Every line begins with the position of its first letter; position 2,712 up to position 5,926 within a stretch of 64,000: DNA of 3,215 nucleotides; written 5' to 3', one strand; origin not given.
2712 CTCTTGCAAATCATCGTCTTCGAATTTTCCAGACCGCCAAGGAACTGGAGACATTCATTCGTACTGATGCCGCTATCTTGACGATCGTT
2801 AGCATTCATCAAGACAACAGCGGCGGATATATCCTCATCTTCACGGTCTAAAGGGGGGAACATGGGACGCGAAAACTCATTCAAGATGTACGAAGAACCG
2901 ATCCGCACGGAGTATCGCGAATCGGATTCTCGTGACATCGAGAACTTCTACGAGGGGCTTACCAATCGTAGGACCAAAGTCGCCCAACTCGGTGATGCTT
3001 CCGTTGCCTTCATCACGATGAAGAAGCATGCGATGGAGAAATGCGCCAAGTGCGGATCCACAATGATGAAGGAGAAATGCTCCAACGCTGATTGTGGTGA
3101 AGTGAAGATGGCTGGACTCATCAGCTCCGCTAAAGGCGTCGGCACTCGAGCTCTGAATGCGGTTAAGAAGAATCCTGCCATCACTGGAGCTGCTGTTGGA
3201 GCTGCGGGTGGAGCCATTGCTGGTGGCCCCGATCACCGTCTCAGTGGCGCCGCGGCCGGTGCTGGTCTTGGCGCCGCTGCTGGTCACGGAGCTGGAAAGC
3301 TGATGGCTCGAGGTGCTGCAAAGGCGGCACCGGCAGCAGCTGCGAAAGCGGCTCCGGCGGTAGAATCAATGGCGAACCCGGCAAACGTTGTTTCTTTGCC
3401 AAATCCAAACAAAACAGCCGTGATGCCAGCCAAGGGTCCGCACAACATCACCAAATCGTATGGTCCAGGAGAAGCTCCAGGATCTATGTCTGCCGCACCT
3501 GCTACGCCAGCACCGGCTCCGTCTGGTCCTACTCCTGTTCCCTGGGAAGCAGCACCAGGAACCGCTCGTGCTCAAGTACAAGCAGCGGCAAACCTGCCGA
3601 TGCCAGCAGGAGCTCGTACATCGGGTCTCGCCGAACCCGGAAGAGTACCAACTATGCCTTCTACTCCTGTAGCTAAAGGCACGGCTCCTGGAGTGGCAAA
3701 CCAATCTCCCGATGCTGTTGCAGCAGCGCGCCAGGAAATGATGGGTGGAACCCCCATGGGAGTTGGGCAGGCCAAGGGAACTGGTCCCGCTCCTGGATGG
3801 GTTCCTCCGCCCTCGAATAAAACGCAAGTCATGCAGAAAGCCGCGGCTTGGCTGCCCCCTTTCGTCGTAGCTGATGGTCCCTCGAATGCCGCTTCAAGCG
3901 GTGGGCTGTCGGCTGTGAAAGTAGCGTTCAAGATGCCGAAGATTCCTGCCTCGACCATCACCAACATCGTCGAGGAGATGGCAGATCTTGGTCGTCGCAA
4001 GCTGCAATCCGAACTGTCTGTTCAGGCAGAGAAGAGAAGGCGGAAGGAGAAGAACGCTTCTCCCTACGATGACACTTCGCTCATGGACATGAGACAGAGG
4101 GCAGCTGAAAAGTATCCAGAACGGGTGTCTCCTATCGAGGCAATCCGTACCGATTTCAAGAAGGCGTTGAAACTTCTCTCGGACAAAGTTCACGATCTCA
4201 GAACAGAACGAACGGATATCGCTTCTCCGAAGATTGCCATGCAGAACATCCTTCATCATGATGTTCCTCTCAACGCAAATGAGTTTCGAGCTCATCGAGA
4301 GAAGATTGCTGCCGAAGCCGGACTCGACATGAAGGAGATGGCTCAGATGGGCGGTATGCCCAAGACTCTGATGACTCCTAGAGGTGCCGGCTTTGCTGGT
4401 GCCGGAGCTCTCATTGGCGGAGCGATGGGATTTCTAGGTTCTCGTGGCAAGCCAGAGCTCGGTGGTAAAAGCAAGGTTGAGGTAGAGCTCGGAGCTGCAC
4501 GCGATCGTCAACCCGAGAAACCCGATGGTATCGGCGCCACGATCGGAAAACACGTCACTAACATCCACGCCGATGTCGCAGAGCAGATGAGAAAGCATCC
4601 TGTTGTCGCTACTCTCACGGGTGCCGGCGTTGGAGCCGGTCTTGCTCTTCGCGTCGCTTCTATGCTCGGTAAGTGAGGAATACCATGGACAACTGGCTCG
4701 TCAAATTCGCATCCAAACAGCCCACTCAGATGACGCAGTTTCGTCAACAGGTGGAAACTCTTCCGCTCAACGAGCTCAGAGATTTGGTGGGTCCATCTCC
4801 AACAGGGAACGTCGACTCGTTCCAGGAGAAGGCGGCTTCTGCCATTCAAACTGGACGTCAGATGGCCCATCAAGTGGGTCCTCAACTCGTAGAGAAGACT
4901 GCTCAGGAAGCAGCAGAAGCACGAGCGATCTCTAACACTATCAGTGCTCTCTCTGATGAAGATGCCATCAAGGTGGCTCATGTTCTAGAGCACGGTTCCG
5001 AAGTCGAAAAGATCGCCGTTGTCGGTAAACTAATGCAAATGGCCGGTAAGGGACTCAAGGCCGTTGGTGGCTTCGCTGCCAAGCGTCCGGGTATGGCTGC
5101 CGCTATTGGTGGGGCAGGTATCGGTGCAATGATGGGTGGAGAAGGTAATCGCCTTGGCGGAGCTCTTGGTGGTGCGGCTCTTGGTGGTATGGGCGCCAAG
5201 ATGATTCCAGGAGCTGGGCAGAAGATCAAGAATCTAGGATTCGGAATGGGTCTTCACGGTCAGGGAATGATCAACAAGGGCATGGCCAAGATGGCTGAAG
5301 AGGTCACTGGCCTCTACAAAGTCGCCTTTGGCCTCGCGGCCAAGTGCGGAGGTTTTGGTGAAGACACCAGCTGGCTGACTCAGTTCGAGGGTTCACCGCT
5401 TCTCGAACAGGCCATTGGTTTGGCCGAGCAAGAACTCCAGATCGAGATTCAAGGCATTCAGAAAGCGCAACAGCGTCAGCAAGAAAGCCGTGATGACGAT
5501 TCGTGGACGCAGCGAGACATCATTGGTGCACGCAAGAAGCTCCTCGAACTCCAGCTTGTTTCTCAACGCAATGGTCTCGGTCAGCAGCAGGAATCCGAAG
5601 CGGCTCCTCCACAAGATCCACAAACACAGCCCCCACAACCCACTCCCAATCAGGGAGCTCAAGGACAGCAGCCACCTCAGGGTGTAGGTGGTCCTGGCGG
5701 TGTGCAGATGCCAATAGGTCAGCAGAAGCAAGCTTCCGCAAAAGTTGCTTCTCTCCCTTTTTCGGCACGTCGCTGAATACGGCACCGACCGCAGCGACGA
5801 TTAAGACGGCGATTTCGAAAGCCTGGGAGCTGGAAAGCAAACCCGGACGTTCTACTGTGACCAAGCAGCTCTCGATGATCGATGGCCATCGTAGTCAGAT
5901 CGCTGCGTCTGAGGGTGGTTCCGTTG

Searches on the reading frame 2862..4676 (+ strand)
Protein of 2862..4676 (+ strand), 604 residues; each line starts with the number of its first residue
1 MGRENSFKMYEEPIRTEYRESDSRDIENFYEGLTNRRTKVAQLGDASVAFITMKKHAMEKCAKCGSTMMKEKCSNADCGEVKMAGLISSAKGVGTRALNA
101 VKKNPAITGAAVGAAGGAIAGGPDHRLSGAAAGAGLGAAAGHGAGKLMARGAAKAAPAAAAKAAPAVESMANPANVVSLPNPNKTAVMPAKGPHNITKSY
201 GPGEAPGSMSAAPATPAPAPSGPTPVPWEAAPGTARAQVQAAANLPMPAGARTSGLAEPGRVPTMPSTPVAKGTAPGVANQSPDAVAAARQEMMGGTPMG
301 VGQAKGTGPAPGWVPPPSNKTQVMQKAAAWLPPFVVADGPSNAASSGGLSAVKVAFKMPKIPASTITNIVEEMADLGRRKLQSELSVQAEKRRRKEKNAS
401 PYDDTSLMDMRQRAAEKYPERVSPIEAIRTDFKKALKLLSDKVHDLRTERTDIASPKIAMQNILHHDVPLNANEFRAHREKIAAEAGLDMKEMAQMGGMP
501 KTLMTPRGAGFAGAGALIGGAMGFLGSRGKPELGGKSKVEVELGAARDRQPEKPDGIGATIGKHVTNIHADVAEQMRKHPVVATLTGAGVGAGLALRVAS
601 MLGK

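Call 11: search_protein_families(library=phrogs, proteins=[window:2862-4676:+], max_evalue=0.001)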
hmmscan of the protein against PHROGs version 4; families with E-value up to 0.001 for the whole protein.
window:2862-4676:+ (604 aa): 0 families

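Call 73: search_protein_families(library=pfam, proteins=[window:2862-4676:+], max_evalue=1)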
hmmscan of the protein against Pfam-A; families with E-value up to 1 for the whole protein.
window:2862-4676:+ (604 aa): 2 families
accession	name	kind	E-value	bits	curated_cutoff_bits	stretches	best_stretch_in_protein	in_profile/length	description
PF05433.20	Rick_17kDa_Anti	-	0.0086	16.4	24.2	1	106-145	3-43/43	Glycine zipper 2TM domain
PF13441.11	Gly-zipper_YMGG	-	0.0093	16.1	28.9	1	106-146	7-44/45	YMGG-like Gly-zipper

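Call 82: search_protein_families(library=phrogs, proteins=[window:2862-4676:+], max_evalue=0.01)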
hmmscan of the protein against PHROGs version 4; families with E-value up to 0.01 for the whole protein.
window:2862-4676:+ (604 aa): 0 families

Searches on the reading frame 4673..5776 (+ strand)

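Call 11: search_protein_families(library=phrogs, proteins=[window:4673-5776:+], max_evalue=0.001)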
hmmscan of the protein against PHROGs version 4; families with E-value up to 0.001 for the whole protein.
window:4673-5776:+ (367 aa): 0 families

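Call 73: search_protein_families(library=pfam, proteins=[window:4673-5776:+], max_evalue=1)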
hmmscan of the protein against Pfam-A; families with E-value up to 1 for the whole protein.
window:4673-5776:+ (367 aa): 2 families
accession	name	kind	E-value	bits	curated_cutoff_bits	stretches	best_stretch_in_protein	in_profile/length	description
PF05433.20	Rick_17kDa_Anti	-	0.01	16.1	24.2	1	142-177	5-41/43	Glycine zipper 2TM domain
PF08278.16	DnaG_DnaB_bind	-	0.75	10.6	29.1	0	64-123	14-72/124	DNA primase DnaG DnaB-binding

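Call 82: search_protein_families(library=phrogs, proteins=[window:4673-5776:+], max_evalue=0.01)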
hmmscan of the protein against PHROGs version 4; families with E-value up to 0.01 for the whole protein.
window:4673-5776:+ (367 aa): 0 families
